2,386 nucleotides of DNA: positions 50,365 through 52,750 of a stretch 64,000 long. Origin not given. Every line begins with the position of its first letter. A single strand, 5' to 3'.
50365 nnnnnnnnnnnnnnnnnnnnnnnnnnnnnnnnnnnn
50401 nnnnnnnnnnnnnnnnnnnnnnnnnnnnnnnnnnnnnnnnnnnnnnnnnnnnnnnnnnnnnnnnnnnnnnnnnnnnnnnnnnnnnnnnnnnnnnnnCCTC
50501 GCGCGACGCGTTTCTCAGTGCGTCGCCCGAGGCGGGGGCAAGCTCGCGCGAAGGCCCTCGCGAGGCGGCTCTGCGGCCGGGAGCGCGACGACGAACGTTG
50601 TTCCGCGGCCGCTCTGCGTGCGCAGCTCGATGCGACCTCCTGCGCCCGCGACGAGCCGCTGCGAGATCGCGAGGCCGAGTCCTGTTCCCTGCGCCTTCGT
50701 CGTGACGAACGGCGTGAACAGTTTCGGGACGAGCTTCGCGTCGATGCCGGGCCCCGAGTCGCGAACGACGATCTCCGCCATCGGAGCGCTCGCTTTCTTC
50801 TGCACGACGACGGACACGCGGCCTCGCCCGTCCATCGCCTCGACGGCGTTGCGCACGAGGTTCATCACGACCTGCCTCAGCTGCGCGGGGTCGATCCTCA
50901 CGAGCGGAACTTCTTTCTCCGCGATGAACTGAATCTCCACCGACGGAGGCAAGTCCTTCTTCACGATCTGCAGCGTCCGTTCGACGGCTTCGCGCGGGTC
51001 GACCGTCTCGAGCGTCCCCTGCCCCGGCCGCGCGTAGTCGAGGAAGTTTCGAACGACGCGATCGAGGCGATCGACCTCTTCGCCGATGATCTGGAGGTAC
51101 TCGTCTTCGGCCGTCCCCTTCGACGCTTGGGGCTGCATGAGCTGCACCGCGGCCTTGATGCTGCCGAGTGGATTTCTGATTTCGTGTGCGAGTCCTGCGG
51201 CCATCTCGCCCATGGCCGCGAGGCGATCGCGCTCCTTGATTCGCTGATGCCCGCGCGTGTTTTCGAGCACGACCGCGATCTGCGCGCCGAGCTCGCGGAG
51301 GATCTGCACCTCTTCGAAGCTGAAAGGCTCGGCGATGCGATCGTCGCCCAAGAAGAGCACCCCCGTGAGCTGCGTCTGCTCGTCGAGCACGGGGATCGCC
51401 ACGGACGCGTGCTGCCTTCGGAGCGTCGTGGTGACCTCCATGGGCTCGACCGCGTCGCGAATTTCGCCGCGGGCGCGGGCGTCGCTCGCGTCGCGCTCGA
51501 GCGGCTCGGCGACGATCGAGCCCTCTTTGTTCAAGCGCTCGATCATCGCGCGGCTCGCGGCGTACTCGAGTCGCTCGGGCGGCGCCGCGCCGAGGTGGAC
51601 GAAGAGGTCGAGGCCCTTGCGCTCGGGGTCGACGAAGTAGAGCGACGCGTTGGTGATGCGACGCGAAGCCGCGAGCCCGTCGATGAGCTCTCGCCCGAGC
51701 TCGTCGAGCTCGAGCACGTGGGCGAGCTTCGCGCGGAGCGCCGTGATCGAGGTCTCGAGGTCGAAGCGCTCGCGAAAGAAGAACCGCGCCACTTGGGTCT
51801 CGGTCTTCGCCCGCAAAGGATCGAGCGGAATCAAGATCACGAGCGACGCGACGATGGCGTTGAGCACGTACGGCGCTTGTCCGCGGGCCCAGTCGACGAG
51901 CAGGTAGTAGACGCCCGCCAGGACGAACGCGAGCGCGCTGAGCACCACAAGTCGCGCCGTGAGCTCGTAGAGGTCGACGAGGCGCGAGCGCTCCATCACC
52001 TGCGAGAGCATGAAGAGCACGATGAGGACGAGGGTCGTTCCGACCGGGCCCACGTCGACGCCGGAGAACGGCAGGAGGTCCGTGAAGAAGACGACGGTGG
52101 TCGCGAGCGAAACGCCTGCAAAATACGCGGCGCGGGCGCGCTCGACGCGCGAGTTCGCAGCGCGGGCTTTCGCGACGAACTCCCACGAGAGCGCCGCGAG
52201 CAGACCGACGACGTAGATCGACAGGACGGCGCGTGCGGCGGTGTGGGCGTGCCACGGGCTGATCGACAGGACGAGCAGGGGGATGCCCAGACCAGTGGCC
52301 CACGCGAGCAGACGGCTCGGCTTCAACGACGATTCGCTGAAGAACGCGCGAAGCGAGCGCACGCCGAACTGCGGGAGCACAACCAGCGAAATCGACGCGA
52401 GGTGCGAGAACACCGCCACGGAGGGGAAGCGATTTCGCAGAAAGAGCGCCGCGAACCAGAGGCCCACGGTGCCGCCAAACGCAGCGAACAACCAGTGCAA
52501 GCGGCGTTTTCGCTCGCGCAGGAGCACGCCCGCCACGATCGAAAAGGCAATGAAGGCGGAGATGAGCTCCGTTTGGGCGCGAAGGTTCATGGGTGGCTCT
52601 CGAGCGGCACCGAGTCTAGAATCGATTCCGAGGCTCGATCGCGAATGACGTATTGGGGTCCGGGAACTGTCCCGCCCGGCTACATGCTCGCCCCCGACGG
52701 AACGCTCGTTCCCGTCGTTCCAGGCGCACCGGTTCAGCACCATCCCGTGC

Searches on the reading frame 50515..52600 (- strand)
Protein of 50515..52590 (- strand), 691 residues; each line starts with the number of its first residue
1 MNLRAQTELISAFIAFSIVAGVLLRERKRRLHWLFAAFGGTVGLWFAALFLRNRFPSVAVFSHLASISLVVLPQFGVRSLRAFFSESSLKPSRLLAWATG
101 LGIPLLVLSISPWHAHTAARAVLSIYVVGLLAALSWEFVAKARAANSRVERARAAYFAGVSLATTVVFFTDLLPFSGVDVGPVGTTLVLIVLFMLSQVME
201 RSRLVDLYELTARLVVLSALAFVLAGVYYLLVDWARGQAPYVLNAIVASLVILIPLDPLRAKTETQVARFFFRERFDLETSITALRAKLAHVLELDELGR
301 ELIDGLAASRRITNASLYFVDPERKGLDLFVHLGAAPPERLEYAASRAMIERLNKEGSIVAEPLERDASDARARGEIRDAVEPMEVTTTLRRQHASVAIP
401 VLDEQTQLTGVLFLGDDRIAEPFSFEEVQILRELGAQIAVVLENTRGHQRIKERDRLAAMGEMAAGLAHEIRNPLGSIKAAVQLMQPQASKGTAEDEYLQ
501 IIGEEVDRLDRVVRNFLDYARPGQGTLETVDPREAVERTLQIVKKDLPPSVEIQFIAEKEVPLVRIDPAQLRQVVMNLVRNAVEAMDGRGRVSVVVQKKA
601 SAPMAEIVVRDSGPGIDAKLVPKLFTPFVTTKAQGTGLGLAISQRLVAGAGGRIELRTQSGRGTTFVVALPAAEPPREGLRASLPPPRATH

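Call 3: search_protein_families(library=pfam, proteins=[window:50515-52600:-], max_evalue=0.01)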
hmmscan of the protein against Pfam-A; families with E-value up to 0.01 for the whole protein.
window:50515-52600:- (695 aa): 0 families

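Call 6: search_protein_families(library=pfam, proteins=[window:50515-52590:-], max_evalue=0.01)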
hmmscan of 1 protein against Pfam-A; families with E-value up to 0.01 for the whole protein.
window:50515-52590:- (691 aa): 6 families
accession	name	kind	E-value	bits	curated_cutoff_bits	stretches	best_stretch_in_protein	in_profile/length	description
PF02518.31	HATPase_c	-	7e-27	94.5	26.4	1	567-673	2-110/111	Histidine kinase-, DNA gyrase B-, and HSP90-like ATPase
PF00512.31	HisKA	-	1.7e-15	57.2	26.9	1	460-525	2-66/66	His Kinase A (phospho-acceptor) domain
PF13492.12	GAF_3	-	1.9e-06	28.7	27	1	295-444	2-129/129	GAF domain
PF01590.32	GAF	-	4.6e-05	24.4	22.4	1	374-442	76-133/133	GAF domain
PF13185.12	GAF_2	-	0.0001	23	28.6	1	294-443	3-136/136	GAF domain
PF13581.12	HATPase_c_2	-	0.0033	17.9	27.4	1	576-650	37-112/127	Histidine kinase-like ATPase domain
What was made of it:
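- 50515..52590 (-): Sensor histidine kinase, 691 aa: multi-TM N-terminus, GAF, HisKA, HATPase_c. Divergent neighbour; membership in the module is not shown. Pfam hits in call 6.
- On Two-component system containing p1/p2: Call 6.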

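Call 27: search_protein_families(library=ncbifam, proteins=[window:50515-52590:-], max_evalue=0.01)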
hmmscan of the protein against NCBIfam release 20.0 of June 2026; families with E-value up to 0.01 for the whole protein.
window:50515-52590:- (691 aa): 83 families (the best 25 are shown)
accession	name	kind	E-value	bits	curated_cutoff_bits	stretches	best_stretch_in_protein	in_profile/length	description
NF008468.0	PRK11360.1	equivalog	2.1e-70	237.8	646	1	443-674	379-610/616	two-component system sensor histidine kinase AtoS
NF007688.0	PRK10364.1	equivalog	7e-61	206.4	479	1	449-673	229-452/460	two-component system sensor histidine kinase ZraS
NF010411.0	PRK13837.1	equivalog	5.6e-51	173.5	647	1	370-678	351-681/828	two-component system VirA-like sensor kinase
TIGR02916.1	PEP_his_kin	equivalog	1.4e-42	146.1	300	1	217-671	230-679/679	XrtA/PEP-CTERM system histidine kinase PrsK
NF053867.1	SprKinKinDBac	equivalog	1.5e-42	145.7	775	1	444-674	270-499/500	sporulation kinase KinD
NF008293.1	PRK11073.1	equivalog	1.4e-36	126.4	240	1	444-672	114-347/349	nitrogen regulation protein NR(II)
NF038348.1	T2SS_HK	subfamily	1.4e-36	126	450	2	503-672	402-573/574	histidine kinase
NF052574.1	HisKinEspCMyxo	equivalog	5.9e-35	120.6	1200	1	451-677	408-642/785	serine histidine kinase EspC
NF046044.1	PnpS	equivalog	1.4e-32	113.2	400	1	462-671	172-390/390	two-component system histidine kinase PnpS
NF041777.1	sens_FixL_Rhizob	equivalog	3.4e-30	105.1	850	1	455-674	257-483/485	sensor protein FixL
TIGR02956.1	TMAO_torS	equivalog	7.6e-30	103.7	676.5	1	463-673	467-683/967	TMAO reductase system sensor histidine kinase/response regulator TorS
NF047497.1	HK_LIC_12097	equivalog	1.7e-28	99.4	500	1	455-672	145-366/367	LIC_12097 family sensor histidine kinase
NF046026.1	HisKinCckACaul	equivalog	3.1e-28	98.3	1000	1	450-675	292-535/678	cell cycle histidine kinase CckA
NF040750.1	tetrathio_HK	equivalog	1.2e-27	96.7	750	1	448-660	326-542/555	tetrathionate respiration histidine kinase TtrS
NF007004.0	PRK09467.1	equivalog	4.4e-27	95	415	1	463-672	235-436/440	two-component system sensor histidine kinase EnvZ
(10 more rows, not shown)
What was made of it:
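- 50515..52590 (-): NCBIfam gives AtoS/ZraS/PrsK-like hits, all below cut-off (call 27).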
